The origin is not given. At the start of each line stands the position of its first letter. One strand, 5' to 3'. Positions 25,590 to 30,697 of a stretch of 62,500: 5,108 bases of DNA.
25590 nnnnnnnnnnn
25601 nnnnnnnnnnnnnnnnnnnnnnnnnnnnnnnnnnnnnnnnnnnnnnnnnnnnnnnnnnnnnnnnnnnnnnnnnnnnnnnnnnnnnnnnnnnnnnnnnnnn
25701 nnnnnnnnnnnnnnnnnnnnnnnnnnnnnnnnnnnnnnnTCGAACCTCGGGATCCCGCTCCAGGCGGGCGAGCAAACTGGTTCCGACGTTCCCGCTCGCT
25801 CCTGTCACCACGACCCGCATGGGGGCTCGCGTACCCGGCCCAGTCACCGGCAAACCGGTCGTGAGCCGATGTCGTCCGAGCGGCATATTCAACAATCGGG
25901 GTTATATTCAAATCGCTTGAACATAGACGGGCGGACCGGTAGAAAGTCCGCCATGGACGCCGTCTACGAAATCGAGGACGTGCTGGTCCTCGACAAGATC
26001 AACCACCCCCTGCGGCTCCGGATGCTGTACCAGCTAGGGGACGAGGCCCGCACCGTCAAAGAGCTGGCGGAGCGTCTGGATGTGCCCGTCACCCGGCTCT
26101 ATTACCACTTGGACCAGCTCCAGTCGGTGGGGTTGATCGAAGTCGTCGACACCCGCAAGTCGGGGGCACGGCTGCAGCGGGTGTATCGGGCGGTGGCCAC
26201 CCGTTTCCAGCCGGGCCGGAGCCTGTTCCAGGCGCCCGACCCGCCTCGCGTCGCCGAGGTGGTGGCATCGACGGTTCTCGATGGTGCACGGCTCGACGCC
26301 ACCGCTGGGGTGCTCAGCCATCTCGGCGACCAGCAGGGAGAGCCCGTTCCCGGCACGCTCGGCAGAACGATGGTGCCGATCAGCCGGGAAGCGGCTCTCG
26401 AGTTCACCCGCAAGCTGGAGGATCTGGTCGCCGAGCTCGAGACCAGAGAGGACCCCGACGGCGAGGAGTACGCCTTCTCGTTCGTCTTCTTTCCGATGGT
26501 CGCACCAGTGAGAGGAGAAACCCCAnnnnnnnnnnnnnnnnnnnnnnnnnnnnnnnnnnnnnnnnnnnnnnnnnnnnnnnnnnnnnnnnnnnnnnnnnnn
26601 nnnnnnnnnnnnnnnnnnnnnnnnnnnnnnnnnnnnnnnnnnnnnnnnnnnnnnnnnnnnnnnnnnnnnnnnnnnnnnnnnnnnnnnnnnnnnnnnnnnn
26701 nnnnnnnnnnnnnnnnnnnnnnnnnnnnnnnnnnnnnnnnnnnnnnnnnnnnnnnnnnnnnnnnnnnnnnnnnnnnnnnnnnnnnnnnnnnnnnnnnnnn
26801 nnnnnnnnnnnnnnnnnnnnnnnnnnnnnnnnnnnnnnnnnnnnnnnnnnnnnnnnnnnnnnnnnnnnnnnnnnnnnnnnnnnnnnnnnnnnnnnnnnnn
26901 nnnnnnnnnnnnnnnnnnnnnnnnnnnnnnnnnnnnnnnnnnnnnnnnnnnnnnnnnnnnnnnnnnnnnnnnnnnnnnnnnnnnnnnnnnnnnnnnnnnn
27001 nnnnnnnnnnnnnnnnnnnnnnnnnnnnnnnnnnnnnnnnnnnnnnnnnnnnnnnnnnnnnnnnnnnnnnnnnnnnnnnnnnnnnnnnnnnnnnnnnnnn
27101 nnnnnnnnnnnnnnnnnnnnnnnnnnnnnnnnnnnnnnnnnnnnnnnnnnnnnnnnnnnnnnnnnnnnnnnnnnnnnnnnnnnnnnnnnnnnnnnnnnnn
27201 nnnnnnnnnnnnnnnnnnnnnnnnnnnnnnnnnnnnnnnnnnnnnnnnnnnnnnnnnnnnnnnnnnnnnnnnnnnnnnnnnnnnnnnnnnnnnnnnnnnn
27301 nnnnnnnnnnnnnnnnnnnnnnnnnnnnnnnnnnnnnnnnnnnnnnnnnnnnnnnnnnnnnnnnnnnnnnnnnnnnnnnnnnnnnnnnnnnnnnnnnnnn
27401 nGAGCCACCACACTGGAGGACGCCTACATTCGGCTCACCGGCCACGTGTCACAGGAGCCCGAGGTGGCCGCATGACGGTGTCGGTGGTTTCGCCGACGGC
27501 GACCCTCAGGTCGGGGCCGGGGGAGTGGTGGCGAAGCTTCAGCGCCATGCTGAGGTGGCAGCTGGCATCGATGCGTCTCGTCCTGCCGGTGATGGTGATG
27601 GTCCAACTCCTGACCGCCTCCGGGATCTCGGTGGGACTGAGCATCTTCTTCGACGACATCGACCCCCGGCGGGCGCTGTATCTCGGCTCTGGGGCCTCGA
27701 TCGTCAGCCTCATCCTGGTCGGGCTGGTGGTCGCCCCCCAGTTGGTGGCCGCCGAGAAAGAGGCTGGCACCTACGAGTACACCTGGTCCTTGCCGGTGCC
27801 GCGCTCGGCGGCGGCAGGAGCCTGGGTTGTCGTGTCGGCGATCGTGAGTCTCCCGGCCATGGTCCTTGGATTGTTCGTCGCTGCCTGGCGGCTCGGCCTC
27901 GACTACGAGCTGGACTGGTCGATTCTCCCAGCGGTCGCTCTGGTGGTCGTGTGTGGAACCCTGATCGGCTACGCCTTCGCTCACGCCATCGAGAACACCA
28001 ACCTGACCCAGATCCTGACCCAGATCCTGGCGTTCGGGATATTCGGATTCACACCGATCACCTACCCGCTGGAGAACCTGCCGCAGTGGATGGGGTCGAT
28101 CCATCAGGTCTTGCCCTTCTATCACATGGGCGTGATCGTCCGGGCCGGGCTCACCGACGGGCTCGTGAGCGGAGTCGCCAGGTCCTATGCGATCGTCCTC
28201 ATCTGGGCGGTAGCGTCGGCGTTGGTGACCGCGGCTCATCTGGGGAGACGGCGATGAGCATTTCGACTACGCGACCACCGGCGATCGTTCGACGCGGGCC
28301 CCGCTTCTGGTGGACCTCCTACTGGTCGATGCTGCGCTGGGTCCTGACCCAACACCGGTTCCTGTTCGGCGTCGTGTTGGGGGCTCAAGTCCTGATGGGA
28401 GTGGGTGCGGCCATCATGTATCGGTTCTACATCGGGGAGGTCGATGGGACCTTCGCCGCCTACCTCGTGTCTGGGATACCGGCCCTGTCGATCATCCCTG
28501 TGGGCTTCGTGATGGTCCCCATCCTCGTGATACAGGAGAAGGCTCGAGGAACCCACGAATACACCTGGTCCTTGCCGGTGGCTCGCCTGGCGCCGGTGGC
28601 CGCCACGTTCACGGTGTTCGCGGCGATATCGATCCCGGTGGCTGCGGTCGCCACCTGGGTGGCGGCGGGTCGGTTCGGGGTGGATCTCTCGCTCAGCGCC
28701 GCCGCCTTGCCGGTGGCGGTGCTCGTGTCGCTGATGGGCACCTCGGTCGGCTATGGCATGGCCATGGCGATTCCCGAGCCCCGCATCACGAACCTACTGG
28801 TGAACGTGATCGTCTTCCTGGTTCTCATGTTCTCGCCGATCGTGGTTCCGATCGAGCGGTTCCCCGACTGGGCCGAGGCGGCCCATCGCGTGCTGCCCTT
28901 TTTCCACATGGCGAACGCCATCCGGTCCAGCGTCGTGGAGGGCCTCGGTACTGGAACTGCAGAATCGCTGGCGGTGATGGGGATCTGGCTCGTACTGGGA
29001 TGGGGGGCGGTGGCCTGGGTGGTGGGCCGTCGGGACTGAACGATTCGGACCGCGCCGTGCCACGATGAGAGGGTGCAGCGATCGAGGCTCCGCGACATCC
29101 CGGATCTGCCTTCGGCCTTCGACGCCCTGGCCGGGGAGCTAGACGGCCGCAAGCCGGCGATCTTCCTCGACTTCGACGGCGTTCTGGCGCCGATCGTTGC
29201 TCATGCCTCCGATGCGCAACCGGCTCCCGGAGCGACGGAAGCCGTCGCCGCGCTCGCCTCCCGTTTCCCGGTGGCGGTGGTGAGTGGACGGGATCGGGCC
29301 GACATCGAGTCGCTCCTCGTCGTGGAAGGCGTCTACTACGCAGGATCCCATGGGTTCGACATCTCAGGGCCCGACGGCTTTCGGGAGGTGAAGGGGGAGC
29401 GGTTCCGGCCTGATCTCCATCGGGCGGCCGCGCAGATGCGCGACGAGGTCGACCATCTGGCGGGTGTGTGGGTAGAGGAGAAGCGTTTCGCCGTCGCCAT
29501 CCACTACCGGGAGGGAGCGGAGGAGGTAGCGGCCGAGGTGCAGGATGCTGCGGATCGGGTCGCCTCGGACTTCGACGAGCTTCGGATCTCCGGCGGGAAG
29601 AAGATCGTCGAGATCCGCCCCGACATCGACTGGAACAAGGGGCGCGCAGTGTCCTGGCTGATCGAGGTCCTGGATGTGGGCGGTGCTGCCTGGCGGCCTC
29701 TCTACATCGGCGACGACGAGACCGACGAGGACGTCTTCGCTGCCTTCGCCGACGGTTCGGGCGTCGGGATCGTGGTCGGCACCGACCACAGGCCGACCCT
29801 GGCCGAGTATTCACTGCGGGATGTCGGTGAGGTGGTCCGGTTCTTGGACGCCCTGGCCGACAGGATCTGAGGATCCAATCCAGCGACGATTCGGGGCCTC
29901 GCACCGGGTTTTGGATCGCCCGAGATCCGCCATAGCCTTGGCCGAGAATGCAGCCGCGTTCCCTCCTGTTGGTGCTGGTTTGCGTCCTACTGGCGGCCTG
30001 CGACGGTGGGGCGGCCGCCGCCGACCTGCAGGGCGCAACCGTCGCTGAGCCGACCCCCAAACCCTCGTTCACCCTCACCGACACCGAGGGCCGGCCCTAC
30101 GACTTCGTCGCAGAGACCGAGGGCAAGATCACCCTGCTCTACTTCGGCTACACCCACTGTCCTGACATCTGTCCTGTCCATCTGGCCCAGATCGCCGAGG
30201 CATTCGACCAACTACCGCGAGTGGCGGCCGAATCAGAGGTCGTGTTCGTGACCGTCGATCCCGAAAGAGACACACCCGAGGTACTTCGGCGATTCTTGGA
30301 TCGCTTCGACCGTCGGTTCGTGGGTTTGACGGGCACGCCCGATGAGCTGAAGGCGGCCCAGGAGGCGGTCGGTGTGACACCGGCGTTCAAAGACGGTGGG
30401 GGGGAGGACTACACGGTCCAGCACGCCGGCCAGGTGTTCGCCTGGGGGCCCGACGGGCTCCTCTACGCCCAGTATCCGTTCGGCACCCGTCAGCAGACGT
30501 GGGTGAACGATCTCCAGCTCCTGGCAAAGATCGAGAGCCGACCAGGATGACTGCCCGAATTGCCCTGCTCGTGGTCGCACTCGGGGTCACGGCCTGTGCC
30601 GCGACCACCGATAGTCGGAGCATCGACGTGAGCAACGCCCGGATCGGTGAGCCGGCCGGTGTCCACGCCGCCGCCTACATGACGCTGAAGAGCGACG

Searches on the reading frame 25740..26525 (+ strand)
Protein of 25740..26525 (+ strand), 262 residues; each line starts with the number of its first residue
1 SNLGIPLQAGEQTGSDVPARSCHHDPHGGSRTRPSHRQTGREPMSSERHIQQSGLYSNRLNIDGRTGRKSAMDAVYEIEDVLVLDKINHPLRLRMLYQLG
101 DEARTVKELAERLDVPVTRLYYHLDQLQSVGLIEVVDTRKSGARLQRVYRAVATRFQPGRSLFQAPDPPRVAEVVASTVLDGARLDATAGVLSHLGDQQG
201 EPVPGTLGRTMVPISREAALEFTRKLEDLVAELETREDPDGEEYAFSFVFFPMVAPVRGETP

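Call 33: search_protein_families(library=pfam, proteins=[window:25740-26525:+], max_evalue=0.00001)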
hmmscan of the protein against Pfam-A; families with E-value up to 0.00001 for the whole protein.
window:25740-26525:+ (262 aa): 3 families
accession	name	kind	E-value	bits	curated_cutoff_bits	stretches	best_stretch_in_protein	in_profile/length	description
PF12840.13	HTH_20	-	2.3e-14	53.5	27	1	89-136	3-51/51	Helix-turn-helix domain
PF01022.26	HTH_5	-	1.8e-08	34.6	22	1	90-134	2-46/47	Bacterial regulatory protein, arsR family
PF01978.25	TrmB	-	8.3e-06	26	25.6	0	102-153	21-66/68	Sugar-specific transcriptional regulator TrmB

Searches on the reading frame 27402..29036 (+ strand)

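Call 33: search_protein_families(library=pfam, proteins=[window:27402-29036:+], max_evalue=0.00001)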
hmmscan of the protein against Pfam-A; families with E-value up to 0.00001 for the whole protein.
window:27402-29036:+ (545 aa): 2 families
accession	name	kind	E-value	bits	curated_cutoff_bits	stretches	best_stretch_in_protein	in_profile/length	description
PF01061.29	ABC2_membrane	-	9.2e-13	48.6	26.9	1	329-510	24-209/211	ABC-2 type transporter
PF12698.13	ABC2_membrane_3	-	6.6e-11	42.3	31.6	1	347-536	156-344/347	ABC-2 family transporter protein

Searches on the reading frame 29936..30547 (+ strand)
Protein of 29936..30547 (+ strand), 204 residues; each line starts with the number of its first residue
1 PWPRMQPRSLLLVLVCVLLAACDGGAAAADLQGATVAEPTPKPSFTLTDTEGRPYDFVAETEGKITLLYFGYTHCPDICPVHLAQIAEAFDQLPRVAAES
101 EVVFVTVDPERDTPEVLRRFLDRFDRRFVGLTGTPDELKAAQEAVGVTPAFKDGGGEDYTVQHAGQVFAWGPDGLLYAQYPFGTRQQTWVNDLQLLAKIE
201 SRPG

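Call 33: search_protein_families(library=pfam, proteins=[window:29936-30547:+], max_evalue=0.00001)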
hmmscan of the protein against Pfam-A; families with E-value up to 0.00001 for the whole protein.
window:29936-30547:+ (204 aa): 1 family
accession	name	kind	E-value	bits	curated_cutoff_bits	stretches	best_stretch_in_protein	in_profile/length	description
PF02630.20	SCO1-SenC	-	6.1e-38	130.3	22.8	1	43-174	2-132/134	SCO1/SenC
